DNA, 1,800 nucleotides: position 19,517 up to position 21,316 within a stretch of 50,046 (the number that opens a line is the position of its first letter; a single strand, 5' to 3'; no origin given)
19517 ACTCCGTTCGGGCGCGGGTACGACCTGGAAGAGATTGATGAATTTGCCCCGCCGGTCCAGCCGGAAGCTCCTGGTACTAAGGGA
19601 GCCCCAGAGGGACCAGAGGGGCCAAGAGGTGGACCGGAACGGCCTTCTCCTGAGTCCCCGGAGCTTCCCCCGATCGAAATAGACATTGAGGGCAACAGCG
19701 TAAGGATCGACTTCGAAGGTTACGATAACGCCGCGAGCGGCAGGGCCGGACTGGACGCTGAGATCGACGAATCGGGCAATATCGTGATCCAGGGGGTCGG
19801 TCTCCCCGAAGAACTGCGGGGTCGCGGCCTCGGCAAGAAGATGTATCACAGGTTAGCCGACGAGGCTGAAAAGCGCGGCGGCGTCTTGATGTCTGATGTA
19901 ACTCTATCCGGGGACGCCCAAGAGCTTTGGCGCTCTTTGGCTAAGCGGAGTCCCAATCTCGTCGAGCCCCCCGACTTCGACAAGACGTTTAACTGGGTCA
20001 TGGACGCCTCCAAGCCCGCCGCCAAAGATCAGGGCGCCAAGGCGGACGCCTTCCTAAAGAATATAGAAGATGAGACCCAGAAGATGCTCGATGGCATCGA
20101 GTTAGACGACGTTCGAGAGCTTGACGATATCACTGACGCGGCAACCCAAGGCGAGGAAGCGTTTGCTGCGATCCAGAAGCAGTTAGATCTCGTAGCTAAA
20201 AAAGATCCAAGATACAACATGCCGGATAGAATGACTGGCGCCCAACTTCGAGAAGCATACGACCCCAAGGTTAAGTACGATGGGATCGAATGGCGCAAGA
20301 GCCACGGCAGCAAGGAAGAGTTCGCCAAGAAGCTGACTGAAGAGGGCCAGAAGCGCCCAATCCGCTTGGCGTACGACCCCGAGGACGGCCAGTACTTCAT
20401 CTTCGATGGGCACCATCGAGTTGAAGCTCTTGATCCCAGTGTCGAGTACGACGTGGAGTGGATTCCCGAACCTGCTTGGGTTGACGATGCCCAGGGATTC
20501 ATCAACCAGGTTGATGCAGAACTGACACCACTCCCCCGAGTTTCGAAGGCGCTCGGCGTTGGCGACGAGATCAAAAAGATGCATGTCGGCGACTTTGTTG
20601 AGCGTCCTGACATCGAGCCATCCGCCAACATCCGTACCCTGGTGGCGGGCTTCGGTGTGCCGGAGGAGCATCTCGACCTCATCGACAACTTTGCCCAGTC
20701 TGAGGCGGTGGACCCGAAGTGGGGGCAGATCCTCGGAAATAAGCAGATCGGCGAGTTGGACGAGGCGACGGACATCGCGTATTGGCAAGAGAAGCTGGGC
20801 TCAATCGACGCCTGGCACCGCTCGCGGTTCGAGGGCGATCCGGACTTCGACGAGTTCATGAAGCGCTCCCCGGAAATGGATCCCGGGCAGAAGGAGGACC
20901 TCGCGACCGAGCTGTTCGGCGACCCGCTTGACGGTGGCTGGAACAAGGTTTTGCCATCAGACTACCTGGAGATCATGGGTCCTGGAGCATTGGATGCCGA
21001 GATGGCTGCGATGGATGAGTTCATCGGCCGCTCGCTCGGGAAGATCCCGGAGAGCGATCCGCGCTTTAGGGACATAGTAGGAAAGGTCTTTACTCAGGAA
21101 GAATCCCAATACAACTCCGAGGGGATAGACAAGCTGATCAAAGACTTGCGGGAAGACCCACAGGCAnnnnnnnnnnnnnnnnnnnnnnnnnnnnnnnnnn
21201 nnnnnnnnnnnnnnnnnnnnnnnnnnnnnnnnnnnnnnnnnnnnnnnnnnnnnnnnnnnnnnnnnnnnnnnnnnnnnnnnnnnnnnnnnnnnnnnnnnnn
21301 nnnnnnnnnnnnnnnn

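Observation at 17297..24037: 2,246-aa ejection-position virion protein carries GNAT-like and ParB/Srx-like (DGHHR) modules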

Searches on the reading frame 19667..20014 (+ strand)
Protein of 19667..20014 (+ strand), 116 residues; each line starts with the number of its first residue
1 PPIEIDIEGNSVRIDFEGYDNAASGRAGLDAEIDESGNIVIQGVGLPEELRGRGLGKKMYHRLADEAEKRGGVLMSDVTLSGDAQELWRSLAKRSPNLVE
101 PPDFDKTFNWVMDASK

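Call 15: search_solved_structures(query=window:19667-20014:+, max_evalue=10, show_alignments=3)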
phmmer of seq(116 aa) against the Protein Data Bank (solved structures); distinct sequences matched with E-value up to 10: 7.
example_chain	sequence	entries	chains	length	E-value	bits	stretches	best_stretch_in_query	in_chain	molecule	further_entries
2g3a_A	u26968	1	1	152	0.034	17.5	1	17-88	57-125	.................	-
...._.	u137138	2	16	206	0.22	14.8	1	35-79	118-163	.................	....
1r57_A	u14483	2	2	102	0.42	14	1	32-71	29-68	conserved hypothetical protein | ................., GNAT family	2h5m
3dr6_A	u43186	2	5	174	1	12.7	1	50-75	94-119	yncA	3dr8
2cnm_A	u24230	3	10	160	1.3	12.3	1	43-82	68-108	MODIFICATION OF 30S RIBOSOMAL SUBUNIT PROTEIN S18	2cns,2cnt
1y9k_A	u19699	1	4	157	1.5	12.2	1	40-73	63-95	IAA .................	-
5isv_A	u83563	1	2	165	1.5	12.2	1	43-83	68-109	Ribosomal-protein-alanine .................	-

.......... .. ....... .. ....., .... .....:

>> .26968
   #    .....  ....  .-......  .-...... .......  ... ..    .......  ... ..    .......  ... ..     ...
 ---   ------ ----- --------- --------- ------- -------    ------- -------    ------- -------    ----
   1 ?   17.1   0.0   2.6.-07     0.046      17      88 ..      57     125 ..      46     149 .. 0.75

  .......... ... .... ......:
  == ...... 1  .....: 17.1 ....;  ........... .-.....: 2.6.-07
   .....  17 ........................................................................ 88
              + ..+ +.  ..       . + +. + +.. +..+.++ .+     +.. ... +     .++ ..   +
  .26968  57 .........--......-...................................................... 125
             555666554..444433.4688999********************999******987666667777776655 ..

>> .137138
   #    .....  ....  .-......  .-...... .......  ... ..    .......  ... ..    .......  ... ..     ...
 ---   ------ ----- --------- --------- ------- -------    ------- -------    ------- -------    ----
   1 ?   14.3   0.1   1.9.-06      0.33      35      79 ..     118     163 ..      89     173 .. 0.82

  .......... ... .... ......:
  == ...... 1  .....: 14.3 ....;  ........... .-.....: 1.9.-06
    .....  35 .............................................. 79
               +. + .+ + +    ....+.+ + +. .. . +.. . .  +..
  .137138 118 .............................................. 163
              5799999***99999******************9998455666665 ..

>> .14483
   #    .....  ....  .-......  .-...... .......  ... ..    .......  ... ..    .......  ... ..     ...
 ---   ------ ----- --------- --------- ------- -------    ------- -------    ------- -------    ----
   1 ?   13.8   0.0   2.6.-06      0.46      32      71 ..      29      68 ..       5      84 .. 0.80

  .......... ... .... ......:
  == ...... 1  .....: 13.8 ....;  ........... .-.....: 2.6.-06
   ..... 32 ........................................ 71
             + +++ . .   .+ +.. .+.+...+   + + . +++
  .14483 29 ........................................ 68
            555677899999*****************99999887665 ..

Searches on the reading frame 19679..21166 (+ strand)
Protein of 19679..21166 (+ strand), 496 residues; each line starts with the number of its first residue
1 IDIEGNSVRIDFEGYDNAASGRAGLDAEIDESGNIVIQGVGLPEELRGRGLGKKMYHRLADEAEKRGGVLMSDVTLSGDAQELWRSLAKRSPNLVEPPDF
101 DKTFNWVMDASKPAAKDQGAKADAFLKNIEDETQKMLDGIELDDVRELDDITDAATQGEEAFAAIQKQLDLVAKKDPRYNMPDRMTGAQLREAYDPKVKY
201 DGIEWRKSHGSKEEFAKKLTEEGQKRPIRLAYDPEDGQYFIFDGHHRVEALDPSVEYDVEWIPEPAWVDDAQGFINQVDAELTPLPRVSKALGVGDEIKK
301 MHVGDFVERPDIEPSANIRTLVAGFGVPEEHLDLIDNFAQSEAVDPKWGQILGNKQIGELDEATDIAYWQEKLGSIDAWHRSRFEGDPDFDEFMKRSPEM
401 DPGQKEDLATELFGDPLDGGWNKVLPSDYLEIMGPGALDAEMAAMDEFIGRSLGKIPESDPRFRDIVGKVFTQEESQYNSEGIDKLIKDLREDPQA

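Call 60: predict_structure(alignment_id=A9)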
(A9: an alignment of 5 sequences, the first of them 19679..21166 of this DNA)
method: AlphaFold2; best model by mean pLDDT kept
length: 496 residues; sequences in the alignment: 5
mean_pLDDT: 54.1   pTM: 0.30
mean pLDDT of the five models: 54.1, 52.0, 51.0, 51.0, 49.3
residues with pLDDT >= 90: 12; 70-90: 103; 50-70: 144; < 50: 237
segments of 3 or more residues with pLDDT < 50: 18-23, 100-174, 199-206, 234-237, 265-360, 435-457, 460-478
pLDDT, mean of each block of 10 residues (from residue 1): 72 54 61 69 55 70 77 57 60 52 40 40 43 44 39 37 37 47 74 55 48 70 72 57 66 77 49 42 34 33 33 36 37 36 37 41 53 57 77 92 87 70 73 53 45 44 36 41 64 65
secondary structure, 60 per line:
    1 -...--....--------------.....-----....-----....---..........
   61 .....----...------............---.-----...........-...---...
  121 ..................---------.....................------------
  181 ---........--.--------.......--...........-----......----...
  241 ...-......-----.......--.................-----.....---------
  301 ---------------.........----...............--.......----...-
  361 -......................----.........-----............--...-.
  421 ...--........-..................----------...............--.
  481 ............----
elements in order: E2-4 E7-10 E25-29 E35-38 H44-47 H51-65 E70-72 H79-90 H100-110 H118-138 H148-168 E184-186 H187-191 H203-209 H212-222 E228-233 E238-243 H245-250 E256-262 H265-281 H287-291 H316-324 H329-343 H346-352 H362-383 H388-396 H402-413 H420-423 H426-433 H435-452 H463-477 H480-492

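Call 65: fold_search(model_id=the predicted structure, library=pdb)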
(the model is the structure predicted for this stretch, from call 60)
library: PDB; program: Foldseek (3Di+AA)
matches with E <= 10: 323; with E <= 0.001: 0
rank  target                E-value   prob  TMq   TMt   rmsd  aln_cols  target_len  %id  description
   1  8qa9_A                8.0e-02  0.47  0.14  0.29  18.1       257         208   16  Crystal structure of the RK2 plasmid encoded co-complex of the C-terminally truncated transcriptional repressor protei (released 2024-02-21)
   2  6ky4                  1.1e-01  0.99  0.14  0.64   3.6       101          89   18  Crystal structure of Sulfiredoxin from Arabidopsis thaliana (released 2019-10-16)
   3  7bnr_A                1.1e-01  0.51  0.13  0.29  18.9       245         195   13  Crystal structure of a ParB Q52A mutant from Myxococcus xanthus bound to CTPyS (released 2021-09-08)
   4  7ol9_A                1.2e-01  0.41  0.13  0.29  16.7       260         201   14  Crystal structure of C-terminally truncated Bacillus subtilis nucleoid occlusion protein (Noc) complexed to the Noc-bi (released 2022-03-09)
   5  7o0n_A                1.4e-01  0.41  0.13  0.30  19.0       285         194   11  Crystal structure of a ParB E93A mutant from Myxococcus xanthus bound to CDP and monothiophosphate (released 2021-09-15)
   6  8qa9_B                1.8e-01  0.54  0.14  0.31  20.0       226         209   15  Crystal structure of the RK2 plasmid encoded co-complex of the C-terminally truncated transcriptional repressor protei (released 2024-02-21)
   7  8qa8_B                1.9e-01  0.44  0.15  0.32  18.7       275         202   14  Crystal structure of the C-terminally truncated transcriptional repressor protein KorB from the RK2 plasmid complexed  (released 2024-02-21)
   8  6sdk_A                1.9e-01  0.35  0.13  0.28  18.7       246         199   13  Crystal structure of bacterial ParB dimer bound to CDP (released 2019-10-23)
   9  7bnr_B                2.0e-01  0.44  0.13  0.30  18.7       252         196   12  Crystal structure of a ParB Q52A mutant from Myxococcus xanthus bound to CTPyS (released 2021-09-08)
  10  7bnk_A                2.0e-01  0.38  0.13  0.30  19.0       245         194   13  Crystal structure of ParB from Myxococcus xanthus bound to CDP and Monothiophosphate (released 2021-09-08)
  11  6ryk_B                2.4e-01  0.51  0.11  0.33  16.9       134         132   17  Crystal structure of the ParB-like protein PadC (released 2020-01-22)
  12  5x0g                  2.5e-01  0.93  0.13  0.25   7.0        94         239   21  Free serine kinase (E30A mutant) in complex with ADP (released 2017-04-12)
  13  7nfu_B                2.6e-01  0.33  0.14  0.30  18.0       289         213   10  Crystal structure of C-terminally truncated Geobacillus thermoleovorans nucleoid occlusion protein Noc (released 2021-02-17)
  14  6ryk_A                2.8e-01  0.57  0.13  0.41  20.6       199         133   12  Crystal structure of the ParB-like protein PadC (released 2020-01-22)
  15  7bnk_B                2.8e-01  0.35  0.13  0.30  19.1       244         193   14  Crystal structure of ParB from Myxococcus xanthus bound to CDP and Monothiophosphate (released 2021-09-08)
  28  5c82                  4.5e-01  0.95  0.12  0.31   2.5        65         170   22  Crystal structure of Nourseothricin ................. (released 2016-06-29)
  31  1r57_MODEL_1_A        5.1e-01  0.80  0.14  0.52   4.8       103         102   17  NMR Solution Structure of a GCN5-like putative N-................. from Staphylococcus aureus. Northeast Struc (released 2004-03-09)
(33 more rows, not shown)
